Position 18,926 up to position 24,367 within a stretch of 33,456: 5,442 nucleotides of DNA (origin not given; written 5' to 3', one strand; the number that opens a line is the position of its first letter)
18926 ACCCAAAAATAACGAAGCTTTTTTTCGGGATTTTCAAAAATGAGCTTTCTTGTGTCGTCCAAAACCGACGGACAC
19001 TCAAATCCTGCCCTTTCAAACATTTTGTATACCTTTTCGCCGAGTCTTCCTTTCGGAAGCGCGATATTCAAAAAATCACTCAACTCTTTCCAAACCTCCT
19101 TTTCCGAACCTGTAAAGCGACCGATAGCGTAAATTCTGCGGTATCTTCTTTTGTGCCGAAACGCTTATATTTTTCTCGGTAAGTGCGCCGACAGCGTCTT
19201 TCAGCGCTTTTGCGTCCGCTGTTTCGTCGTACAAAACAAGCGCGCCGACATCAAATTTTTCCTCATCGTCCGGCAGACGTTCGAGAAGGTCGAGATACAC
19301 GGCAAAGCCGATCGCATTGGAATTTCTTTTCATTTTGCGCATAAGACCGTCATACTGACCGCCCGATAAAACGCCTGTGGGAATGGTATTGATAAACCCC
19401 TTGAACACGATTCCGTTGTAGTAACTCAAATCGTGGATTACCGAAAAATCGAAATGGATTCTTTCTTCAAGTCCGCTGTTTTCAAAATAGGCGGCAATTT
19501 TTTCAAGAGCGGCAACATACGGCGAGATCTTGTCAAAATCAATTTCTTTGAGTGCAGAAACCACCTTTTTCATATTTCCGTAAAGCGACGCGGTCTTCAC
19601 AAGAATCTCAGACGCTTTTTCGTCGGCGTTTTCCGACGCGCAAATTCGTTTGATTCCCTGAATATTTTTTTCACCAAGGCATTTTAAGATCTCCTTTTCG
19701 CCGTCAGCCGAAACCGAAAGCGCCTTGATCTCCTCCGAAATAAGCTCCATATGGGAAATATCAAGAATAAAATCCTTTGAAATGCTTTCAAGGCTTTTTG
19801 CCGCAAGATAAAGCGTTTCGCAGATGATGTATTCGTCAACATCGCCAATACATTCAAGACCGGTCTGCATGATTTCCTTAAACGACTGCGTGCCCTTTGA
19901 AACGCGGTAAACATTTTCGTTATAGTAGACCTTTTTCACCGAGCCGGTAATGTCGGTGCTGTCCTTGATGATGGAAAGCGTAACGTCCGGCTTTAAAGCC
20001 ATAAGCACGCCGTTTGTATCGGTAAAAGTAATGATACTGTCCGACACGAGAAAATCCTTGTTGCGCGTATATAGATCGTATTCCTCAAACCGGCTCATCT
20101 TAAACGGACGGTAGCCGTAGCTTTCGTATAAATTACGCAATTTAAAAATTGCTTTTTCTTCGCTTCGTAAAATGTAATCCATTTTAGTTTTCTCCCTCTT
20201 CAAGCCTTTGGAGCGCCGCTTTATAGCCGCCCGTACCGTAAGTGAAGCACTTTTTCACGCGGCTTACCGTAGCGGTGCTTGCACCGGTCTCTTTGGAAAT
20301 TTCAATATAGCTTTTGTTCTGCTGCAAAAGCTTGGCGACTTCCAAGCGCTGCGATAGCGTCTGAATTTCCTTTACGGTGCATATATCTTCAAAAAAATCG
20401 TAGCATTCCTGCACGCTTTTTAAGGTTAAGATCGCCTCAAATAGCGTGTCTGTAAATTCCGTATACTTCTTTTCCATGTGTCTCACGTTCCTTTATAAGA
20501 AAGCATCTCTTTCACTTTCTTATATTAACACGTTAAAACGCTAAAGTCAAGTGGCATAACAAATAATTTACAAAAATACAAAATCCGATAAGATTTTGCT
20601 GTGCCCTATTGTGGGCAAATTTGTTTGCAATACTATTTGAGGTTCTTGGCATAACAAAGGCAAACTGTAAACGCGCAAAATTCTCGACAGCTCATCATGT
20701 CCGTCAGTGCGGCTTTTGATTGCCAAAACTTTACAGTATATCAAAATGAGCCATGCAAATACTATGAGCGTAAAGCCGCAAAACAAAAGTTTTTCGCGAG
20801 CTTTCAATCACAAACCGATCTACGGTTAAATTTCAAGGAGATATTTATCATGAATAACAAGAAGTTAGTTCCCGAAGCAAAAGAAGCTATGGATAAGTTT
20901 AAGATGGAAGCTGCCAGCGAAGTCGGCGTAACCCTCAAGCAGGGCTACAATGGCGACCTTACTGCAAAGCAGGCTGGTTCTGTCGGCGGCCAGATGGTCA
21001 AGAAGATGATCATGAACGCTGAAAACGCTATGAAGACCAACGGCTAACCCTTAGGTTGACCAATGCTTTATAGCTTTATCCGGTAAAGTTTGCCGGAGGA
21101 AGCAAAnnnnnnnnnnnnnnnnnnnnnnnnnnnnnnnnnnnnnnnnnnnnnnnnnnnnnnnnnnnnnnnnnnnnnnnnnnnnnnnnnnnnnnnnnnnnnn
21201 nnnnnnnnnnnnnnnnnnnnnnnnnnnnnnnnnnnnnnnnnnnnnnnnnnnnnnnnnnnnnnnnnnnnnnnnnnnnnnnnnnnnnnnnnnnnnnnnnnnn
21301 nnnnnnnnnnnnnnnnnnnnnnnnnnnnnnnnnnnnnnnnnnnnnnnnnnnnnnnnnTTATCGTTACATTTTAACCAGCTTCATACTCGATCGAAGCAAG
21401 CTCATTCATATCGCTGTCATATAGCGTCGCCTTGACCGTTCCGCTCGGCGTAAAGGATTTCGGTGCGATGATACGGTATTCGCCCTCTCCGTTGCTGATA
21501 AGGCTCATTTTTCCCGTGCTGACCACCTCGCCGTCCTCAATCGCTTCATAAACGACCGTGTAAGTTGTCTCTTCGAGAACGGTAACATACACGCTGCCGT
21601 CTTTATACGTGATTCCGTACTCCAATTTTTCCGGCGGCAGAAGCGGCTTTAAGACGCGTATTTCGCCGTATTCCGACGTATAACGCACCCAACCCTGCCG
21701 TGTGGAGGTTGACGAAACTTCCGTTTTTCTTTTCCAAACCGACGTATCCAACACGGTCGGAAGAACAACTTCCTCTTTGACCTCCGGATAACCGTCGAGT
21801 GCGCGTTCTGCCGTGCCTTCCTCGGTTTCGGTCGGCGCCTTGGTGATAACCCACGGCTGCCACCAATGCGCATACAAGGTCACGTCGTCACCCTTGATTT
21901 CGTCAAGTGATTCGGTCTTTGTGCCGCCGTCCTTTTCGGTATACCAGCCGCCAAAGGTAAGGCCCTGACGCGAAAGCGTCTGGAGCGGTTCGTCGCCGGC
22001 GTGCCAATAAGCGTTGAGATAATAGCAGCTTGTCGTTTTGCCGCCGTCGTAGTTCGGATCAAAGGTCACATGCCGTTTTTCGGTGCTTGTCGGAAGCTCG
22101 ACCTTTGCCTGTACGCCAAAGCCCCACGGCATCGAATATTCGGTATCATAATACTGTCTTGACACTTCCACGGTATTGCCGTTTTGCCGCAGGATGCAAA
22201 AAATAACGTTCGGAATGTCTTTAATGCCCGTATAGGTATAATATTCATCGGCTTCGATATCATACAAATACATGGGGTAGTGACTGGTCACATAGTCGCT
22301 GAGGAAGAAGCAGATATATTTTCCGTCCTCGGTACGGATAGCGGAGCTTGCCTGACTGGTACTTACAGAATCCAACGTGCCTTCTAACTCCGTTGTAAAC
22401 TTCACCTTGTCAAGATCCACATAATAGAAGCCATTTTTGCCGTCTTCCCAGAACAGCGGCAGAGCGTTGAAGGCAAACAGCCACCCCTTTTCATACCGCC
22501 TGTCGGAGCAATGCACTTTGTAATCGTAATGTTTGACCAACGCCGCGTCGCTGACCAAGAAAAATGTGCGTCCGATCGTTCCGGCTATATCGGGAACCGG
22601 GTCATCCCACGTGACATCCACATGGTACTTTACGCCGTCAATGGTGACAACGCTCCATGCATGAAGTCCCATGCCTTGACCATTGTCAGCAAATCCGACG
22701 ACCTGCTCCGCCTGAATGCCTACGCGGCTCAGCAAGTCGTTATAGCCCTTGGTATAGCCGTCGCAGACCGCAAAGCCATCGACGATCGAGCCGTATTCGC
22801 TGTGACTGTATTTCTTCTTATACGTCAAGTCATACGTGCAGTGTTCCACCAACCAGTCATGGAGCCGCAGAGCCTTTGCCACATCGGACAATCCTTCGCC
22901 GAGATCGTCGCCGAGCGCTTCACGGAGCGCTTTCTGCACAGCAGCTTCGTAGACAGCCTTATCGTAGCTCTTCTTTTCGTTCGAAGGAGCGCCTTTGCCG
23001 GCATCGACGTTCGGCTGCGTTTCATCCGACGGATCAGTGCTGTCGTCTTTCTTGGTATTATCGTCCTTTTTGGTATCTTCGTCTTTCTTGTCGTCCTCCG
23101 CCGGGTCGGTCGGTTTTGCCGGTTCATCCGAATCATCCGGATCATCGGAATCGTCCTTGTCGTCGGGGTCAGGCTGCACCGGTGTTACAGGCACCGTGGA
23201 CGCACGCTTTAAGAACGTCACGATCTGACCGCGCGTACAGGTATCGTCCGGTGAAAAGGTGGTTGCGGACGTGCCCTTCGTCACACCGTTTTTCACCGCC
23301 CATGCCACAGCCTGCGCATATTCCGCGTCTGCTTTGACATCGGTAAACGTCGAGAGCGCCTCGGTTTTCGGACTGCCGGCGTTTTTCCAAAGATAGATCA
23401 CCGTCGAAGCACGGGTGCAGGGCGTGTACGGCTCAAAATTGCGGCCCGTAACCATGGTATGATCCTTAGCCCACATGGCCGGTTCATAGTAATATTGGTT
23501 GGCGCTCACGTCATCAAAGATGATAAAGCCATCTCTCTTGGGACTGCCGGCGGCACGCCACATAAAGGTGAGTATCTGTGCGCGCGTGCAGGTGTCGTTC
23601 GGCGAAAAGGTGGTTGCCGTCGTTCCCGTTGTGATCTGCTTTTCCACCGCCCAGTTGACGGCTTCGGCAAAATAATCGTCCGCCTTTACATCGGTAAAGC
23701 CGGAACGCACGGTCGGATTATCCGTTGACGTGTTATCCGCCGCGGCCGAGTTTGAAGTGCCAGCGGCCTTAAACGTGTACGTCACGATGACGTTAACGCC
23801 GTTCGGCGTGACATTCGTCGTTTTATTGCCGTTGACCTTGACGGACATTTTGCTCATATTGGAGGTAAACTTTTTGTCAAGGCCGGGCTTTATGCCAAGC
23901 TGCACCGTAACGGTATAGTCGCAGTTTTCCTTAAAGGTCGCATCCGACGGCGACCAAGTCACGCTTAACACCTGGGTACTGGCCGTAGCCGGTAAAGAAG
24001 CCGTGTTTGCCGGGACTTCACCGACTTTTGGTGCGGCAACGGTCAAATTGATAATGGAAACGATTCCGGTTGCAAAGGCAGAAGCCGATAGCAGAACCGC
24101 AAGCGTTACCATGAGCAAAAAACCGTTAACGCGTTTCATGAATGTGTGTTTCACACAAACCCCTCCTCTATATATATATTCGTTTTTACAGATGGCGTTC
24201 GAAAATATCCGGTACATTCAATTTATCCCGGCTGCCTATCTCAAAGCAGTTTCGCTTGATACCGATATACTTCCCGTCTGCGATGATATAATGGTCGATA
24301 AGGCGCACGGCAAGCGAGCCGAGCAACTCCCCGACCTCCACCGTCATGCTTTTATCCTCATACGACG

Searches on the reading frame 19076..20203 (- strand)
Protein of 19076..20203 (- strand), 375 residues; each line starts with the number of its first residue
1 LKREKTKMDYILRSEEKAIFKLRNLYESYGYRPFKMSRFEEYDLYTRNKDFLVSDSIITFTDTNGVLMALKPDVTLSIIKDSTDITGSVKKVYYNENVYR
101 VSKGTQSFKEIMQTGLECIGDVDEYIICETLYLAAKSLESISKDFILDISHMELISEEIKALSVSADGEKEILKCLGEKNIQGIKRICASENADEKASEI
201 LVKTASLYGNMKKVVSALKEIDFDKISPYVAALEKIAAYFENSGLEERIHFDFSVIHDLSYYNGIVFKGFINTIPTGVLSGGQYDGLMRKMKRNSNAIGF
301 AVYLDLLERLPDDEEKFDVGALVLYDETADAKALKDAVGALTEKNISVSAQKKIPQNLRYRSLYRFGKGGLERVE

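Call 66: search_protein_families(library=pfam, proteins=[window:19076-20203:-], max_evalue=0.001)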
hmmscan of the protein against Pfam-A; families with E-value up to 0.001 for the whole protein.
window:19076-20203:- (375 aa): 1 family
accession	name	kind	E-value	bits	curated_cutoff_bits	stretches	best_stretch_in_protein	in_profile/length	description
PF13393.11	tRNA-synt_His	-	1.3e-48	166.3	25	1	16-305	14-306/308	Histidyl-tRNA synthetase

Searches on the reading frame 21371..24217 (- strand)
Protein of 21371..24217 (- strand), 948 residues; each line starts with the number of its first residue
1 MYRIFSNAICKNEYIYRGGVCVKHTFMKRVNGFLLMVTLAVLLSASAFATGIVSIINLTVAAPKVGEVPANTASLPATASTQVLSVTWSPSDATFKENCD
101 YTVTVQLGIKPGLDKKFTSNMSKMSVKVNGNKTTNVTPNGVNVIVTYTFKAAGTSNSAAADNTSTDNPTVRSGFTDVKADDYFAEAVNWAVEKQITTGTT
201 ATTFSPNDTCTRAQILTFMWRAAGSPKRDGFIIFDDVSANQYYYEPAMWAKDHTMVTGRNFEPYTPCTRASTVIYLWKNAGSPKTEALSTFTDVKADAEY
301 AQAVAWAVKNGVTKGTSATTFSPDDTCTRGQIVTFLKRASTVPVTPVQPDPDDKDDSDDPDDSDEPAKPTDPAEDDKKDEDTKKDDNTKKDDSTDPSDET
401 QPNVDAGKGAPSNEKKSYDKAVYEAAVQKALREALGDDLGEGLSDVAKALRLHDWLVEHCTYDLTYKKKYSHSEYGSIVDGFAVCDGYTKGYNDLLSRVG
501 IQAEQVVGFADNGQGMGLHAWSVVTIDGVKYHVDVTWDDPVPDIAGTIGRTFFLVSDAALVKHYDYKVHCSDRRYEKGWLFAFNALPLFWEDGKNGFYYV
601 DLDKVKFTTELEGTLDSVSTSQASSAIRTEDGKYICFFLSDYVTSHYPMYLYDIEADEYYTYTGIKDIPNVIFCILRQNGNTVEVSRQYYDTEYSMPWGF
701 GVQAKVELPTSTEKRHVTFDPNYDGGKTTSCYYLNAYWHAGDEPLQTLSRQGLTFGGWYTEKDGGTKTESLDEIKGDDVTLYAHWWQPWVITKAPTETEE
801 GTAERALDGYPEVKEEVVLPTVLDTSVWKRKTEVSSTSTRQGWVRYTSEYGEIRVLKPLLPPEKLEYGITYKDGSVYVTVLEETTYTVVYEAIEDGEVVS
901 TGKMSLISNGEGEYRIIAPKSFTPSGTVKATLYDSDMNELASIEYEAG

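Call 66: search_protein_families(library=pfam, proteins=[window:21371-24217:-], max_evalue=0.001)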
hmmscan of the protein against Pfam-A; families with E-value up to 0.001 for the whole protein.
window:21371-24217:- (948 aa): 3 families
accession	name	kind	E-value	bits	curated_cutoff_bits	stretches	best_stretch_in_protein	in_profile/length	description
PF00395.25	SLH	-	3.7e-23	81.7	20.8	2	174-214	2-42/44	S-layer homology domain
PF09479.16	Flg_new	-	2.7e-09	37.4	27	1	717-784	3-65/65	Listeria-Bacteroides repeat domain (List_Bact_rpt)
PF01841.26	Transglut_core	-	2.3e-08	34.7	23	1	442-530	11-102/108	Transglutaminase-like superfamily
